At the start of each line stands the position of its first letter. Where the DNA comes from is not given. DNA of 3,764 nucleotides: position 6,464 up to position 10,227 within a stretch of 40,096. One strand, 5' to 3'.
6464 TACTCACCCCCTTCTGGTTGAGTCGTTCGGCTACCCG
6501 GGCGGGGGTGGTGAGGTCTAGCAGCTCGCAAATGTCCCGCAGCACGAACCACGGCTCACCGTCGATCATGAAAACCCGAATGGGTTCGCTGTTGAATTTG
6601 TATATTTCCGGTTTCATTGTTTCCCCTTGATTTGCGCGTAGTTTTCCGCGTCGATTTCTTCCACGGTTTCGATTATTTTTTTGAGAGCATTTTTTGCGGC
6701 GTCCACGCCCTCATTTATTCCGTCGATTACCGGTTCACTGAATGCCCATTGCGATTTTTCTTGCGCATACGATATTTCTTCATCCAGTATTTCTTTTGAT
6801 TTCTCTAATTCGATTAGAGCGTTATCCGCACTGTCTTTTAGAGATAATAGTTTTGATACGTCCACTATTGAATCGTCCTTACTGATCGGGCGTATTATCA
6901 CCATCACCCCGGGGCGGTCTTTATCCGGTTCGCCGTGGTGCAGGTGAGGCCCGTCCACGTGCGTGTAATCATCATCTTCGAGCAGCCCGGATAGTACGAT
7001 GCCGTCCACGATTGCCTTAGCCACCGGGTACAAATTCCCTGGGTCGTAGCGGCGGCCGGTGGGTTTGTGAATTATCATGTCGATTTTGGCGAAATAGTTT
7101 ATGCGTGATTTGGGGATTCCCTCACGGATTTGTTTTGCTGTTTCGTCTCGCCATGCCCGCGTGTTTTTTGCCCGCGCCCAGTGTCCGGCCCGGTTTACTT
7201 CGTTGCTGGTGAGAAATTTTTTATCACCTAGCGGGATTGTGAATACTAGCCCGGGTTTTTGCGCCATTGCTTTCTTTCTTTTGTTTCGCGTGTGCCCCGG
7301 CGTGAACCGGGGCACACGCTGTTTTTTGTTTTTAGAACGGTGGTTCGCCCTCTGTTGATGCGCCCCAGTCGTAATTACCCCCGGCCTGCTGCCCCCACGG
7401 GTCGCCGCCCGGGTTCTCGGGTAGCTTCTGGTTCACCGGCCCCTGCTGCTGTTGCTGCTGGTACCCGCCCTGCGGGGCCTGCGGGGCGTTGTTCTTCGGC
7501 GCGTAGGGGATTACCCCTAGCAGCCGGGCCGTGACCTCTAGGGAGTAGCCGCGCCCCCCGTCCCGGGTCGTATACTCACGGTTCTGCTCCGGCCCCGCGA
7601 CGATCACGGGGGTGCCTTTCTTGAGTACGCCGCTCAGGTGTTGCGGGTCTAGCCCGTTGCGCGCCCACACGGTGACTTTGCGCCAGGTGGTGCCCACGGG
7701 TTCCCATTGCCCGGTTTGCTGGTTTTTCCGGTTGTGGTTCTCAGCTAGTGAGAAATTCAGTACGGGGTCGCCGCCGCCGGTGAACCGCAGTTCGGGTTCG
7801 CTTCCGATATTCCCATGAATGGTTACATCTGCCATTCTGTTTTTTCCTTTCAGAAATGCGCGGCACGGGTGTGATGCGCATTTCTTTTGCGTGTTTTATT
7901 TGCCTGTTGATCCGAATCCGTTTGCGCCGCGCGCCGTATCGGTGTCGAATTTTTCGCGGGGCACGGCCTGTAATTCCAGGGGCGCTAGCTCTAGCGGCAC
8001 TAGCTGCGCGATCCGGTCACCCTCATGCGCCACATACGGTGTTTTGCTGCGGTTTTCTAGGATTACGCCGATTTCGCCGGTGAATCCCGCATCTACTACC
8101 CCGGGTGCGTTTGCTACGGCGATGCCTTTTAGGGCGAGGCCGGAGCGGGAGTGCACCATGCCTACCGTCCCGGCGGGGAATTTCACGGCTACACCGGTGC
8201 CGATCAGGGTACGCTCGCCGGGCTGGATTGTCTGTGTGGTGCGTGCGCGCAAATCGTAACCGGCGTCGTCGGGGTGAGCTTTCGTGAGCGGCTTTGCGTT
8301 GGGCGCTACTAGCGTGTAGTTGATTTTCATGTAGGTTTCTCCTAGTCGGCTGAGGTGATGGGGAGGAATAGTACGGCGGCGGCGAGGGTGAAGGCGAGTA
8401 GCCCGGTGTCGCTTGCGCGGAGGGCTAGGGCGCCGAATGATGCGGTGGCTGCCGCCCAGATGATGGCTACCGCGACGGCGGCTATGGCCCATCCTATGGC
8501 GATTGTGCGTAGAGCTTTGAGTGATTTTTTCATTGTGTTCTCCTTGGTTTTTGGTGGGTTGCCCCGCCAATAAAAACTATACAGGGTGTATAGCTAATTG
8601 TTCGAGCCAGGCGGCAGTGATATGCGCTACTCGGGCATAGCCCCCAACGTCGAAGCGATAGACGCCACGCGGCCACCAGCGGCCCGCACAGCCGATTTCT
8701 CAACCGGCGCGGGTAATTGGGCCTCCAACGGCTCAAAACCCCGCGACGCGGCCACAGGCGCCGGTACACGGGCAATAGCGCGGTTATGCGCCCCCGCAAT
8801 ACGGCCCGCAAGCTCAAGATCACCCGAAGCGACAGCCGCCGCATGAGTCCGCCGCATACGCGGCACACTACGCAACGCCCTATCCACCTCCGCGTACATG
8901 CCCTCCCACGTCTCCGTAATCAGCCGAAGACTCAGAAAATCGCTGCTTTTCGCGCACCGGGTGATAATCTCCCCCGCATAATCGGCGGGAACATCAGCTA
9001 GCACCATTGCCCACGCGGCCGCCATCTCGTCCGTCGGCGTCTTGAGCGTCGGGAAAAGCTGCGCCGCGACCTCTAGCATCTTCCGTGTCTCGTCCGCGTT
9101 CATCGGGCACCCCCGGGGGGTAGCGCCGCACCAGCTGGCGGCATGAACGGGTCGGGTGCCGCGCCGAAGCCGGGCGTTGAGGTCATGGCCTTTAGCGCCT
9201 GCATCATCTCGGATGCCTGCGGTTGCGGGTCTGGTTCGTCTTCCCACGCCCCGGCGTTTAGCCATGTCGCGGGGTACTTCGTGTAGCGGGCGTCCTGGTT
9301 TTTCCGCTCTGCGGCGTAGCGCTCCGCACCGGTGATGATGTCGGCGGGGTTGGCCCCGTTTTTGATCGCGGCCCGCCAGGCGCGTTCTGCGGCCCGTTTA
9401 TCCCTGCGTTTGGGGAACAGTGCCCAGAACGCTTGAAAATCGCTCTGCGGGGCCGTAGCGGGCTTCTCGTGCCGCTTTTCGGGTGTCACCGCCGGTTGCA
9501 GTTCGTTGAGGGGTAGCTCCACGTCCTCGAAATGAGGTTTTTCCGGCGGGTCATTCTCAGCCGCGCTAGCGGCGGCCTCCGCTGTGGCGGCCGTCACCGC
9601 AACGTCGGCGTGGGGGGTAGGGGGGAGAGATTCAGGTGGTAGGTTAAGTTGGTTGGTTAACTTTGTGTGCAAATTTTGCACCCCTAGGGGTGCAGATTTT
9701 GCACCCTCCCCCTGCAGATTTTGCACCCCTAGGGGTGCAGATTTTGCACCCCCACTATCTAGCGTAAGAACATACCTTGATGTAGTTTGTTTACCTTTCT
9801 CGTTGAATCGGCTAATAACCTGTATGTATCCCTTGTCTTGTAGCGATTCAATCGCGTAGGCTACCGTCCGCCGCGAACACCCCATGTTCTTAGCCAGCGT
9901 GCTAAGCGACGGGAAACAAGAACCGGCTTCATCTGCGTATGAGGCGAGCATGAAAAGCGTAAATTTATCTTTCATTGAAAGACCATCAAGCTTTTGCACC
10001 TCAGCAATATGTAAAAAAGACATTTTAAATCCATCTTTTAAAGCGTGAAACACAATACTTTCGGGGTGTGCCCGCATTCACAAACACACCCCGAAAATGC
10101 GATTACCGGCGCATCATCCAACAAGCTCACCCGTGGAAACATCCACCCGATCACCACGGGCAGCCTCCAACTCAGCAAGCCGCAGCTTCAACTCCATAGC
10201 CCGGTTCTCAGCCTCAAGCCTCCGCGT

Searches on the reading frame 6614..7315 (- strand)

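Call 49: search_protein_families(library=phrogs, max_evalue=0.00001, proteins=[window:6614-7315:-])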
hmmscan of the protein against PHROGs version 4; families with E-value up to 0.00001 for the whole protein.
window:6614-7315:- (233 aa): 3 families
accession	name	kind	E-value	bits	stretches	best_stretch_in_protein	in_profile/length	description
phrog_34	-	DNA, RNA and nucleotide metabolism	2.4e-19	71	1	14-162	66-212/259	RusA-like Holliday junction resolvase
phrog_1682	-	DNA, RNA and nucleotide metabolism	2.2e-12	48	1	35-148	38-149/387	RusA-like Holliday junction resolvase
phrog_9203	-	DNA, RNA and nucleotide metabolism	1.6e-09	39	1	42-127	69-152/169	RusA-like Holliday junction resolvase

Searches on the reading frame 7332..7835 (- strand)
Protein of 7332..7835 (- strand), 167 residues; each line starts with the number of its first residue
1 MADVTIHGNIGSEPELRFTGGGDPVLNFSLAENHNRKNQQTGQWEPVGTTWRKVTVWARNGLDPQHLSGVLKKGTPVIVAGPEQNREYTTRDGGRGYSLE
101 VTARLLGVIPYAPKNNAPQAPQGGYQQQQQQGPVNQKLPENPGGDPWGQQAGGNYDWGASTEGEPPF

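Call 49: search_protein_families(library=phrogs, max_evalue=0.00001, proteins=[window:7332-7835:-])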
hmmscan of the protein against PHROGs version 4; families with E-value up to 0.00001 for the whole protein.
window:7332-7835:- (167 aa): 2 families
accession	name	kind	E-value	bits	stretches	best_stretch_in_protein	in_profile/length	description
phrog_44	-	DNA, RNA and nucleotide metabolism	2.4e-27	97.4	1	1-136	87-216/271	single strand DNA binding protein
phrog_25370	-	unknown function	2.1e-06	28.3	1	1-40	2-41/48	-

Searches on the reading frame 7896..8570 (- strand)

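Call 49: search_protein_families(library=phrogs, max_evalue=0.00001, proteins=[window:7896-8570:-])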
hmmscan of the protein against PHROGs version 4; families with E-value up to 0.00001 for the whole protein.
window:7896-8570:- (224 aa): 2 families
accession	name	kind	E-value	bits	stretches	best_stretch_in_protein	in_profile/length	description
phrog_135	-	DNA, RNA and nucleotide metabolism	1e-50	174.6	1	81-224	145-291/463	dUTPase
phrog_1663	-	DNA, RNA and nucleotide metabolism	7e-09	36.2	1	112-195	111-194/303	dCTP deaminase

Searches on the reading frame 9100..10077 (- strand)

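Call 49: search_protein_families(library=phrogs, max_evalue=0.00001, proteins=[window:9100-10077:-])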
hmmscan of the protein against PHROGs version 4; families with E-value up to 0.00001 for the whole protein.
window:9100-10077:- (325 aa): 19 families
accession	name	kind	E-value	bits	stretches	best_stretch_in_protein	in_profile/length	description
phrog_270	-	DNA, RNA and nucleotide metabolism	3.6e-50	172.4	1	14-296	29-264/383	replication initiation protein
phrog_9327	-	DNA, RNA and nucleotide metabolism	2.8e-18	67.5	1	187-284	158-244/276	primosomal protein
phrog_391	-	DNA, RNA and nucleotide metabolism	6.1e-18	66.5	1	19-213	1-166/298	replication initiation O-like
phrog_1032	-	DNA, RNA and nucleotide metabolism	1.3e-17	65.7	1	34-293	16-269/281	replication initiation protein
phrog_10293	-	unknown function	1.9e-15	58.1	1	211-305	14-108/185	-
phrog_678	-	DNA, RNA and nucleotide metabolism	3.2e-14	54.3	1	40-194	75-223/346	replication initiation O-like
phrog_8102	-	DNA, RNA and nucleotide metabolism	3.8e-12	47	1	27-104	26-107/337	replication initiation protein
phrog_428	-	DNA, RNA and nucleotide metabolism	1.4e-11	45.2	1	30-111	100-182/455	replication initiation protein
phrog_9474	-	DNA, RNA and nucleotide metabolism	2.8e-10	41.2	1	178-296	145-263/288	replication initiation protein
phrog_15053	-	unknown function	3.2e-10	40.7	1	13-106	22-118/343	-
phrog_16304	-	unknown function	3.4e-10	41.2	1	184-283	119-226/244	-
phrog_8540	-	DNA, RNA and nucleotide metabolism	4e-10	41.2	1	19-135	1-115/196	replication initiation O-like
phrog_4617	-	DNA, RNA and nucleotide metabolism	7.3e-10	39.9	1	34-130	16-120/223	replication initiation protein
phrog_186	-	DNA, RNA and nucleotide metabolism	1.6e-09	38.9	1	41-104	50-112/308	DnaD-like helicase loader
phrog_26426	-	DNA, RNA and nucleotide metabolism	4.5e-09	37.1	1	211-256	143-190/272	replication protein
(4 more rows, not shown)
